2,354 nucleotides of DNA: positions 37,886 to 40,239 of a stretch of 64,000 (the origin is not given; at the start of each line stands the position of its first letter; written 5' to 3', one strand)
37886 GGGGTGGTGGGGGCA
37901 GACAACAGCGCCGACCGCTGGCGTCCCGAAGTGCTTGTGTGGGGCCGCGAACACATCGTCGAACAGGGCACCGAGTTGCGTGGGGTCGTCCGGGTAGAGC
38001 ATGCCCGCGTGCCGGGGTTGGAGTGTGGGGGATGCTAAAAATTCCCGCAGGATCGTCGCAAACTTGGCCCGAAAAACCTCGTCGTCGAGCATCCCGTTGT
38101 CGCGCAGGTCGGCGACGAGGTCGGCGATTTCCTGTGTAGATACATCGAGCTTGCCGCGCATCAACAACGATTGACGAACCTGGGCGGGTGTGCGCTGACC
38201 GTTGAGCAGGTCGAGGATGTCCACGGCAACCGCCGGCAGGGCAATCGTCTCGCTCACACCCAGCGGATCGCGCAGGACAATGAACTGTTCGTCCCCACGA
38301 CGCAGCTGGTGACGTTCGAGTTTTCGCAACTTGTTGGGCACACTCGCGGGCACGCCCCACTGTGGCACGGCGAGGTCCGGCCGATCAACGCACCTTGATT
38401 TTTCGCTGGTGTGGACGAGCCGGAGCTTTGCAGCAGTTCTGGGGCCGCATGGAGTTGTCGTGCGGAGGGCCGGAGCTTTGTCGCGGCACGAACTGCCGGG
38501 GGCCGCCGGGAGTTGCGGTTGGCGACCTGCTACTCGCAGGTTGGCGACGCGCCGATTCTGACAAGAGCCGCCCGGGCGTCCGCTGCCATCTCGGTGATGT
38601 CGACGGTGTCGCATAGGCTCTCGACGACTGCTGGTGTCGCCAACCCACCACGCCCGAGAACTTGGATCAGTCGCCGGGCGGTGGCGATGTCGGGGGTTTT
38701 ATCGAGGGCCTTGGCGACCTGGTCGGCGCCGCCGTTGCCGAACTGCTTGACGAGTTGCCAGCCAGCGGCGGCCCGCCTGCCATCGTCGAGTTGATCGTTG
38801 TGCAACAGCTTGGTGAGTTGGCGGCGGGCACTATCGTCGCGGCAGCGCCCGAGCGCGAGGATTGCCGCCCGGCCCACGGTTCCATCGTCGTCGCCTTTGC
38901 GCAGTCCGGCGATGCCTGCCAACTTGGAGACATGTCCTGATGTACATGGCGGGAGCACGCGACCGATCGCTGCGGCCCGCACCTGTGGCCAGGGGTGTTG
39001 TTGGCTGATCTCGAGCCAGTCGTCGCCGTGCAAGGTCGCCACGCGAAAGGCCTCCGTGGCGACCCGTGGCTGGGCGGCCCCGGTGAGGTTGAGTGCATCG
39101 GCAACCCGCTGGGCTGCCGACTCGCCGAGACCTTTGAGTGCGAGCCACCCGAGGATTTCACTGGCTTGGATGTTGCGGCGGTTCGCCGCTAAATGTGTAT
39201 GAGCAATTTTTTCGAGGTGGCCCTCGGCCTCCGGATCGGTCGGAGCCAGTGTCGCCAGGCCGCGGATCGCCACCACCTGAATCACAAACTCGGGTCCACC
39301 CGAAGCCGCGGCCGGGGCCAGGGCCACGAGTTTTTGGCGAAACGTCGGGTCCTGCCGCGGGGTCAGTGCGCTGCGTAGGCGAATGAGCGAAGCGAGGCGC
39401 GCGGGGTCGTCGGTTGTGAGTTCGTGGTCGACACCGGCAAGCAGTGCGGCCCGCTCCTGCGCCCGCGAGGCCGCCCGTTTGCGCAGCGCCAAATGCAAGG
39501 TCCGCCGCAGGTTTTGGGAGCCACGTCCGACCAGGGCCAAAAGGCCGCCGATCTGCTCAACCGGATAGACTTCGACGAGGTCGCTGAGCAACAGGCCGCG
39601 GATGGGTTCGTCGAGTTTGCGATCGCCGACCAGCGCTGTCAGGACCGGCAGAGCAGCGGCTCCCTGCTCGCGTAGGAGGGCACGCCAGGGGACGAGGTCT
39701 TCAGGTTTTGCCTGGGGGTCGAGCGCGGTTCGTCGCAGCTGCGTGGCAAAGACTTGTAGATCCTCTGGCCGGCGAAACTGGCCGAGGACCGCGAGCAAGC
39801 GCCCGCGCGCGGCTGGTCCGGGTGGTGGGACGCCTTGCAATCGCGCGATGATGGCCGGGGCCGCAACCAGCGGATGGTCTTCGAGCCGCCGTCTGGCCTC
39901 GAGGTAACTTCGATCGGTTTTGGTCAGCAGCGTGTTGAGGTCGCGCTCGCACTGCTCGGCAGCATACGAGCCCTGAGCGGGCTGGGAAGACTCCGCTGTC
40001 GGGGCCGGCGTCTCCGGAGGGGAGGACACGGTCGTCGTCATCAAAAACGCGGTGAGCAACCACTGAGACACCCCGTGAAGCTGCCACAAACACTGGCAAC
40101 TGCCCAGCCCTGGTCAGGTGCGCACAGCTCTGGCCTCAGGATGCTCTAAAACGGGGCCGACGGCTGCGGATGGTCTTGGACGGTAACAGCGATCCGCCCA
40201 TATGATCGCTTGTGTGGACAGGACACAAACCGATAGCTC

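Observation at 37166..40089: PqqD/RRE-like domain fused to a MEMO1-like domain, co-oriented with a secreted HEAT-repeat protein and flanked by a Ser/Thr kinase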

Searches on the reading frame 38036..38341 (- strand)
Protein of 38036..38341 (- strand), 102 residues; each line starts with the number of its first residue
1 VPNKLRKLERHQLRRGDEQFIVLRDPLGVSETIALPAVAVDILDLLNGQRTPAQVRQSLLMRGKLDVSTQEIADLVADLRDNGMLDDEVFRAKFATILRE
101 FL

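Call 12: search_protein_families(library=pfam, alignment_id=A2, max_evalue=1)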
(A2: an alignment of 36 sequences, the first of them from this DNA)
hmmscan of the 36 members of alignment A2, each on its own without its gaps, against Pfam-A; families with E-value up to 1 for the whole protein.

A. member 1, seq(102 aa): 3 families
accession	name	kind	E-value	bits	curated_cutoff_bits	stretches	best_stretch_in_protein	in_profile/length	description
PF05402.18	PqqD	-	0.0029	18.4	23.4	1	30-85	10-67/67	Coenzyme PQQ synthesis protein D (PqqD)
PF21782.3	PKMT_2nd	-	0.093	13.6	27.8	1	30-62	25-57/98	PKMT, C-terminal winged helix domain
PF19702.4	DUF6200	-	0.16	12.1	26.9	1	48-89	23-61/76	Family of unknown function (DUF6200)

B. families by the number of members that match (of 36 scanned): 16 families
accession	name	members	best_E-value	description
PF05402.18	PqqD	25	7.9e-09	Coenzyme PQQ synthesis protein D (PqqD)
PF21782.3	PKMT_2nd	14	0.0042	PKMT, C-terminal winged helix domain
PF21475.2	PaaA-like_N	4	0.013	PaaA-like, N-terminal domain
PF13641.12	Glyco_tranf_2_3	1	0.018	Glycosyltransferase like family 2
PF05157.20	MshEN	1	0.021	MshEN domain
PF16221.11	HTH_47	1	0.028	winged helix-turn-helix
PF22106.1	NGO1945_C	1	0.044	NGO1945 C-terminal domain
PF13463.12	HTH_27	1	0.06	Winged helix DNA-binding domain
PF09851.14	SHOCT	1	0.081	Short C-terminal domain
PF21100.3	MCM_C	1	0.12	MCM protein C-terminal winged helix-turn-helix domain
PF02196.21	RBD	1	0.14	Raf-like Ras-binding domain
PF19702.4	DUF6200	1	0.16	Family of unknown function (DUF6200)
PF12040.14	DUF3526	1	0.17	Domain of unknown function (DUF3526)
PF10534.14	CRIC_ras_sig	1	0.25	Connector enhancer of kinase suppressor of ras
PF08672.17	ANAPC2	1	0.26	Anaphase promoting complex (APC) subunit 2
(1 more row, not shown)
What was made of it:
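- Checked: 25 of 36 family N-domains hit PF05402, with a best E of 7.9e-9 (call 12).
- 25/36 family members hit PF05402 (call 12).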

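Call 13: search_solved_structures(query=A2, max_evalue=10, show_alignments=3)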
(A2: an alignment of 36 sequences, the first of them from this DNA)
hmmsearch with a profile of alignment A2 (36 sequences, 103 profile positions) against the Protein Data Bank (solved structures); distinct sequences matched with E-value up to 10: 7.
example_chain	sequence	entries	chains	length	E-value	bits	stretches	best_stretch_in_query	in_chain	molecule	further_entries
5ff5_A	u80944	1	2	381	1.7e-05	28.4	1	41-93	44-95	PaaA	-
5sxy_A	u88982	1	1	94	0.0044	20.6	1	33-87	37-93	Bifunctional coenzyme PQQ synthesis protein C/D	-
5vrd_D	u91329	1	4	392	0.018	18.6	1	33-87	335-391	Bifunctional coenzyme PQQ synthesis protein C/D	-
3g2b_A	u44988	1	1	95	0.098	16.3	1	5-86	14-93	Coenzyme PQQ synthesis protein D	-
1cb1_A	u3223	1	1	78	0.6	13.7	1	26-81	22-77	CALBINDIN D9K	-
5doo_A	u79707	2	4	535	1.1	12.9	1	31-67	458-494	protein lysine methyltransferase 2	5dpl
6jx3_B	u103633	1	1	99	1.2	12.8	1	40-85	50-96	TfuB1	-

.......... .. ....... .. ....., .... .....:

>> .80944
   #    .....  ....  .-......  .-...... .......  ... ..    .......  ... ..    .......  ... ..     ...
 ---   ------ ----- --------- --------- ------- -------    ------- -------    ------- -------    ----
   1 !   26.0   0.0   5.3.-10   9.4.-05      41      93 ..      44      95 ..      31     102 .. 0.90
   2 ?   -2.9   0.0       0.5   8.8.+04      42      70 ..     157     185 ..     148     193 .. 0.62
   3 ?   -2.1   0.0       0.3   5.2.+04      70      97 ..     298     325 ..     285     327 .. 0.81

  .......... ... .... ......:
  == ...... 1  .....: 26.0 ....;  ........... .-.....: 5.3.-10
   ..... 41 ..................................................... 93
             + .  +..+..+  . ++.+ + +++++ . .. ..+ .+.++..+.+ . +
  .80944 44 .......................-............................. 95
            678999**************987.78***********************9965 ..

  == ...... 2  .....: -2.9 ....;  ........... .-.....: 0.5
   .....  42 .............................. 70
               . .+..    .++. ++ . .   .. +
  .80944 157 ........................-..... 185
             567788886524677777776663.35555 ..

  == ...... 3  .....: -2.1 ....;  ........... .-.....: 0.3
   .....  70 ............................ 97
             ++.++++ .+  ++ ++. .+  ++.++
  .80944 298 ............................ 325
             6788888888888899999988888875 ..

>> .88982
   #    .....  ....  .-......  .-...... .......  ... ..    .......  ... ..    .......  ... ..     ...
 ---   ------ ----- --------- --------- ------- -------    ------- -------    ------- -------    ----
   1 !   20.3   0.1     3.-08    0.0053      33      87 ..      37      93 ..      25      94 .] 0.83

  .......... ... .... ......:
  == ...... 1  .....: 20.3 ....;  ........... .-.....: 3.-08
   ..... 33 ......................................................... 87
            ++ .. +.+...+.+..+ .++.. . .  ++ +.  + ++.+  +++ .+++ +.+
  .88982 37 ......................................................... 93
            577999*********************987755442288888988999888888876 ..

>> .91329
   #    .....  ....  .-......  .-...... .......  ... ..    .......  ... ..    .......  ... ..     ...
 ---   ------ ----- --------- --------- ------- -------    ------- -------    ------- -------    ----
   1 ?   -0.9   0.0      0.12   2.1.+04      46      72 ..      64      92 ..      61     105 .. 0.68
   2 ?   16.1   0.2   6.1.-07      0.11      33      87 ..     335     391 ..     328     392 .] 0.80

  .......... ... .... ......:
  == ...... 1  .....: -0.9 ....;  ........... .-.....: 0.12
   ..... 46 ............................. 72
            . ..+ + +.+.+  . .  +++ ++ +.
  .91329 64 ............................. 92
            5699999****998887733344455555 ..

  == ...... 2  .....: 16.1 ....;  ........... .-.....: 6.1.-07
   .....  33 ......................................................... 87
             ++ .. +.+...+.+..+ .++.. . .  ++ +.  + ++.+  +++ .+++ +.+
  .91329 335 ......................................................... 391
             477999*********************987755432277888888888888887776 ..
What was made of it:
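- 38081..38332 (-): N-terminal RRE/PqqD-like winged-helix domain (residues ~13-96: strands 18-24, 27-33, 42-45; helices 48-53, 61-70, 78-90). Family-specific invariant motif L-R-D-P (R33 D34 P35) and D-G (G57). Profile hits to PaaA and PqqD structures (call 13).
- Checked: The family profile hits the RRE of PaaA 5ff5 at E=1.7e-5 and PqqD 5sxy at E=4e-3 (call 13).
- N-domain profile hits the PaaA RRE at 1.7e-5 and PqqD at 4e-3 (call 13). Sequence-level homology is to PqqD/RRE families specifically (best E 7.9e-9, call 12; PaaA RRE 1.7e-5, call 13).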

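Call 38: predict_structure(alignment_id=A2)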
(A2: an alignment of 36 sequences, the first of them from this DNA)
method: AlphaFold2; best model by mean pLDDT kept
length: 102 residues; sequences in the alignment: 36
mean_pLDDT: 93.3   pTM: 0.81
mean pLDDT of the five models: 93.3, 92.7, 92.1, 91.7, 91.0
residues with pLDDT >= 90: 95; 70-90: 5; 50-70: 2; < 50: 0
segments of 3 or more residues with pLDDT < 50: none
pLDDT, mean of each block of 10 residues (from residue 1): 86 97 96 95 93 93 88 95 95 95 93
secondary structure, 60 per line:
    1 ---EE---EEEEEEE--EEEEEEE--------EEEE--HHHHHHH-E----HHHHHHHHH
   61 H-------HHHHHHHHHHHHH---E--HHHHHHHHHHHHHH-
elements in order: E9-15 E18-24 E33-36 H39-45 H52-61 H69-81 H88-101

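Call 51: search_protein_representatives(alignment_id=A2)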
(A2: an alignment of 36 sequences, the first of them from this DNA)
Query: 36 sequences, 103 profile positions. Proteins with E-value up to 0.001 (for the whole library): 1812; up to 1e-10: 776; up to 1e-30: 18. The best 150 are listed.
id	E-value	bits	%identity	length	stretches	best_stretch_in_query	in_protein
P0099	5.6e-38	145.6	-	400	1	1-103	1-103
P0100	3.4e-37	143.1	-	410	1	1-102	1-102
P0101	3.4e-36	139.9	-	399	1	1-103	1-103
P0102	2.0e-35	137.4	-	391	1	1-103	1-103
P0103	2.5e-35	137.1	-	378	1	3-103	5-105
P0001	2.7e-35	137.0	-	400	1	4-103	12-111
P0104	5.3e-35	136.0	-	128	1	1-98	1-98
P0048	5.4e-35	136.0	-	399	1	3-102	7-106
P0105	1.1e-34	135.0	-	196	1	3-103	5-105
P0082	1.3e-34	134.7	-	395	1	1-102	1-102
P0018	1.7e-34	134.4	-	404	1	2-103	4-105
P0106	1.0e-33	131.9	-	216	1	3-103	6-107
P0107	1.9e-32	127.8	-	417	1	2-103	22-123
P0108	2.3e-32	127.5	-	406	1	3-103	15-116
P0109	4.0e-32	126.8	-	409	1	1-103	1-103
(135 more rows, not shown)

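Call 55: find_homologous_proteins(query=A4, max_evalue=1e-20)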
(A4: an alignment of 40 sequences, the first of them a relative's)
Query A4 (40 sequences) (411 aa, profile of the alignment): 897 proteins with E <= 1e-20 among 8000 candidates; the best 120 are listed.
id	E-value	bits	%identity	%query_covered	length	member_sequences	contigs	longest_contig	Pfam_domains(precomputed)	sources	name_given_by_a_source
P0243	5.2e-163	561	51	100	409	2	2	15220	PF01875.23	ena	-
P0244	1.7e-162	559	45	100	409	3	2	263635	PF01875.23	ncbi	-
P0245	1.1e-161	557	48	100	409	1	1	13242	PF01875.23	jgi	-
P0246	4.3e-161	555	44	100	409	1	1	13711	PF01875.23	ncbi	-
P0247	1.7e-160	553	43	99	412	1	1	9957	PF01875.23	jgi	jgi:AmmeMemoRadiSam system protein B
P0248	3.8e-160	551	42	99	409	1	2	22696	PF01875.23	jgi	jgi:AmmeMemoRadiSam system protein B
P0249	1.8e-159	549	41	99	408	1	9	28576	PF01875.23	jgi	jgi:AmmeMemoRadiSam system protein B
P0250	2.1e-159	549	44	100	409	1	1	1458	PF01875.23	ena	-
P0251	6.5e-159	547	44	99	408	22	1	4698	PF01875.23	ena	-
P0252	8.8e-159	547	42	99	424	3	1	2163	PF01875.23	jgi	-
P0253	1.3e-158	546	45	100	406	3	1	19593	PF01875.23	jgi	-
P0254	1.5e-158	546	42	99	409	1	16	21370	PF01875.23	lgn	-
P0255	2.6e-158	545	48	100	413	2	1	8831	PF01875.23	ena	-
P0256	5.9e-158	544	44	100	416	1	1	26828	PF01875.23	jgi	-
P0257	6.8e-158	544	42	99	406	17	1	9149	PF01875.23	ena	-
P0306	4.3e-154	532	43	96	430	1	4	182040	PF01875.23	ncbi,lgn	-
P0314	1.6e-153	530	40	100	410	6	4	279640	PF01875.23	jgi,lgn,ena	jgi:hypothetical protein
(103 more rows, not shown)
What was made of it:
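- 897 further clusters at E<=1e-20, with source names from Poribacteria, Latescibacteria and Thermodesulfobacteriota (call 55).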

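Call 56: find_encoding_contigs(protein=P0244, flank=7000, max_places=1)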
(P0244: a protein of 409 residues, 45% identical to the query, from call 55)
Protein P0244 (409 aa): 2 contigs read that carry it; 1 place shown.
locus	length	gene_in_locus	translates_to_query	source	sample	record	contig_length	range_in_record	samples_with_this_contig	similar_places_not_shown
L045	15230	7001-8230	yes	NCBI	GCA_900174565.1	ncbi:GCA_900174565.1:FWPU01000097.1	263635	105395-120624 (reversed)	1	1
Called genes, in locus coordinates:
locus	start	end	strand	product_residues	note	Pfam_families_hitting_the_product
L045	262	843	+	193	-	PF01467:CTP_transf_like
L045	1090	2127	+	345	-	PF00005:ABC_tran, PF02463:SMC_N (faint), PF13304:AAA_21 (weak), PF08352:oligo_HPY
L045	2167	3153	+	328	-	PF00005:ABC_tran, PF08352:oligo_HPY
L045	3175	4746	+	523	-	PF00496:SBP_bac_5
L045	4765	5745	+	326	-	PF19300:BPD_transp_1_N, PF00528:BPD_transp_1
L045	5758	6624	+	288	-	PF12911:OppC_N, PF00528:BPD_transp_1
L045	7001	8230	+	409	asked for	PF01875:Memo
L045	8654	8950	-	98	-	PF00210:Ferritin, PF02915:Rubrerythrin (weak)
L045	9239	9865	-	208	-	PF12826:HHH_2, PF00533:BRCT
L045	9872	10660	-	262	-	PF01904:DUF72, PF01653:DNA_ligase_aden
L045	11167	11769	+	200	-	PF13298:LigD_N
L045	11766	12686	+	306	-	PF21686:LigD_Prim-Pol, PF01896:DNA_primase_S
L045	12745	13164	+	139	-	-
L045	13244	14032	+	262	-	-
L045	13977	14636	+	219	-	-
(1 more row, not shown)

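Call 57: find_encoding_contigs(protein=P0306, flank=7000, max_places=1)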
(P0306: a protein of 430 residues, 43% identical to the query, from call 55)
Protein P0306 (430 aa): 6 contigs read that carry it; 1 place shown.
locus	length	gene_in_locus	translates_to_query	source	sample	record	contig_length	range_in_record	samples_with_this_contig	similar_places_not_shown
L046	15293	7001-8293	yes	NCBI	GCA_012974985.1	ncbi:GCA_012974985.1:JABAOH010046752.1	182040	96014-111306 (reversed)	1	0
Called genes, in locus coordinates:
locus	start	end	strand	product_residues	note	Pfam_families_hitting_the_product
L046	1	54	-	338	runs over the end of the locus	PF12706:Lactamase_B_2 (weak)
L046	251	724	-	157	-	-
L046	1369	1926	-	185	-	PF00293:NUDIX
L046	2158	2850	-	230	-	PF03070:TENA_THI-4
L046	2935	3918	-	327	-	PF01926:MMR_HSR1, PF02421:FeoB_N, PF02824:TGS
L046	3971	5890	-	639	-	PF01134:GIDA, PF12831:FAD_oxidored (weak), PF21680:GIDA_C_1st, PF13932:SAM_GIDA_C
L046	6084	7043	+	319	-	PF04055:Radical_SAM, PF16199:Radical_SAM_C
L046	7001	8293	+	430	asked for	PF01875:Memo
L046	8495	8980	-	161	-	-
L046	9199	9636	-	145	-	PF04023:FeoA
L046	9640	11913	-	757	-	-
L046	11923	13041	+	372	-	PF04055:Radical_SAM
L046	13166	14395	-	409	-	PF00291:PALP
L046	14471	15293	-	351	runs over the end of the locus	-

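Call 58: find_encoding_contigs(protein=P0314, flank=7000, max_places=1)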
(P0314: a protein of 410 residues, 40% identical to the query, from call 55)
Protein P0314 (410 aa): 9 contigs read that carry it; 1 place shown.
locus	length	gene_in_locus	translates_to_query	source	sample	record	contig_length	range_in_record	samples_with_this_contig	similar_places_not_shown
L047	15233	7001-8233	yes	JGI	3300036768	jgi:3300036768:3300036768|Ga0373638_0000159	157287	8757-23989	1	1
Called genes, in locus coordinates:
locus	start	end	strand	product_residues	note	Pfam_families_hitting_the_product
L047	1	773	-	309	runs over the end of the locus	PF04413:Glycos_transf_N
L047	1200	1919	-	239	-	PF04028:DUF374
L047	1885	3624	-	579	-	PF00664:ABC_membrane, PF00005:ABC_tran, PF02463:SMC_N (weak)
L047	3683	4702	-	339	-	PF02684:LpxB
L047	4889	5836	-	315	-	PF01408:GFO_IDH_MocA, PF22725:GFO_IDH_MocA_C3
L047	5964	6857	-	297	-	PF00296:Bac_luciferase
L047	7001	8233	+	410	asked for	PF01875:Memo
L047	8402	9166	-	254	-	PF00977:His_biosynth, PF01207:Dus (faint), PF02581:TMP-TENI (faint), PF03060:NMO (faint)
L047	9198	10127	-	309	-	PF05708:Peptidase_C92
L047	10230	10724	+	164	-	PF00571:CBS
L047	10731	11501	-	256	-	PF00977:His_biosynth, PF05690:ThiG (faint), PF01207:Dus (weak)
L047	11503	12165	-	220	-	PF00117:GATase, PF01174:SNO (weak)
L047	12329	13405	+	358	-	PF00296:Bac_luciferase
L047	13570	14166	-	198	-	PF00475:IGPD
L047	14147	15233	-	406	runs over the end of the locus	PF00815:Histidinol_dh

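Call 59: find_related_loci(query=A4, collection=metagenome_contigs, flank=6000)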
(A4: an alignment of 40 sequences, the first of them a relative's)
Query A4 (411 aa) in metagenome_contigs; peptide patterns used: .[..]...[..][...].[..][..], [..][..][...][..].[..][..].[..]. (x = any residue, [..] = any of these).
600 stretches matched a pattern (row limit reached: there are more); 564 encode a relative of the query (tblastn E <= 1e-3); the best 80 are kept; 80 distinct loci.
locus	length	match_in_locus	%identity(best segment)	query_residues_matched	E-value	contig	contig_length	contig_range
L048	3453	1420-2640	46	1-410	1e-127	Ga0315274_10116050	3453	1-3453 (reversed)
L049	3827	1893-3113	46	1-410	1e-123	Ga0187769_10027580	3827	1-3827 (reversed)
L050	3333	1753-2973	43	1-410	2e-124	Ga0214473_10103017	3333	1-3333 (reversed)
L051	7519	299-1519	45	1-410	7e-120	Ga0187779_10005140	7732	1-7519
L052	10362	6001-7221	45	1-410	3e-119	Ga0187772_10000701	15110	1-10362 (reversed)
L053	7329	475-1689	45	1-410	4e-119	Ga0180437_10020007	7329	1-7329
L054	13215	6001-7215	46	3-410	4e-119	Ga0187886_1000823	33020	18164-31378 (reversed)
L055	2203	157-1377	43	1-410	3e-123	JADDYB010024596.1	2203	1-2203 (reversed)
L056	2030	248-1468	44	1-410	5e-124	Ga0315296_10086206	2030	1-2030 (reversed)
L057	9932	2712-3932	43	1-410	9e-116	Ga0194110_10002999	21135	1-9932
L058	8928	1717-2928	41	1-410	4e-115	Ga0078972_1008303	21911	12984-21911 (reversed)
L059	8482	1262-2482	43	1-410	5e-115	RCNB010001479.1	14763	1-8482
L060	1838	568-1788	42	1-410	8e-123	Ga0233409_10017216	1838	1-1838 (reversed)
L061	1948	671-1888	42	1-410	2e-120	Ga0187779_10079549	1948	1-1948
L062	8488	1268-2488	42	1-410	2e-111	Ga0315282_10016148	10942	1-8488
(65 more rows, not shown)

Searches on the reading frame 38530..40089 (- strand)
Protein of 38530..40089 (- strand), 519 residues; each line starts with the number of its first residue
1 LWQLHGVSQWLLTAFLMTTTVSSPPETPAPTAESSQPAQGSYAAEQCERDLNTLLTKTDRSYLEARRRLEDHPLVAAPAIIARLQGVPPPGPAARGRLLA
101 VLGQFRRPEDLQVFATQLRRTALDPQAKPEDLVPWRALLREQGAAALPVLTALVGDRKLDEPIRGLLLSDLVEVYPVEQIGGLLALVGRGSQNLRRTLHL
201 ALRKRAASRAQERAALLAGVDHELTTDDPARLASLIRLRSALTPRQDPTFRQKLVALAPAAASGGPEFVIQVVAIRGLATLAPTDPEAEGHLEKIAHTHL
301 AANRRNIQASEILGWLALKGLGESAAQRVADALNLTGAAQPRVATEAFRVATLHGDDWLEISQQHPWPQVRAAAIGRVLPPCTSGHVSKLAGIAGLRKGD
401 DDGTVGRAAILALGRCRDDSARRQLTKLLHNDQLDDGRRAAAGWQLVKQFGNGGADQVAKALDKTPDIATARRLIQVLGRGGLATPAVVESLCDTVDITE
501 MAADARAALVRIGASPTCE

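Call 3: search_protein_families(library=pfam, proteins=[window:38530-40089:-], max_evalue=1)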
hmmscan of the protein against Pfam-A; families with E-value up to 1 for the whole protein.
window:38530-40089:- (519 aa): 2 families
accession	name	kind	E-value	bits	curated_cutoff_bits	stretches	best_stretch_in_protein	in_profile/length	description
PF13646.12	HEAT_2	-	2e-06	28.4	27.7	1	357-442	3-84/88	HEAT repeats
PF13467.12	RHH_4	-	0.054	14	25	1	200-238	23-61/67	Ribbon-helix-helix domain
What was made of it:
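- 38530..40089 (-): HEAT-repeat protein, predicted exported (503 aa from the annotated start at 40041; 519 aa from TTG 40089). A lineage-specific neighbour, not shown to be functionally linked. HEAT_2 E=2e-6 (call 3).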

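Call 4: search_protein_families(library=ncbifam, proteins=[window:38530-40089:-], max_evalue=1)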
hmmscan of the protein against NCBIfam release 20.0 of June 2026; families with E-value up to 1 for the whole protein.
window:38530-40089:- (519 aa): 0 families

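Call 88: search_protein_families(library=padloc, proteins=[window:38530-40041:-], max_evalue=0.01)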
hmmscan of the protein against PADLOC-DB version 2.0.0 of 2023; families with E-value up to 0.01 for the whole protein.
window:38530-40041:- (503 aa): 0 families
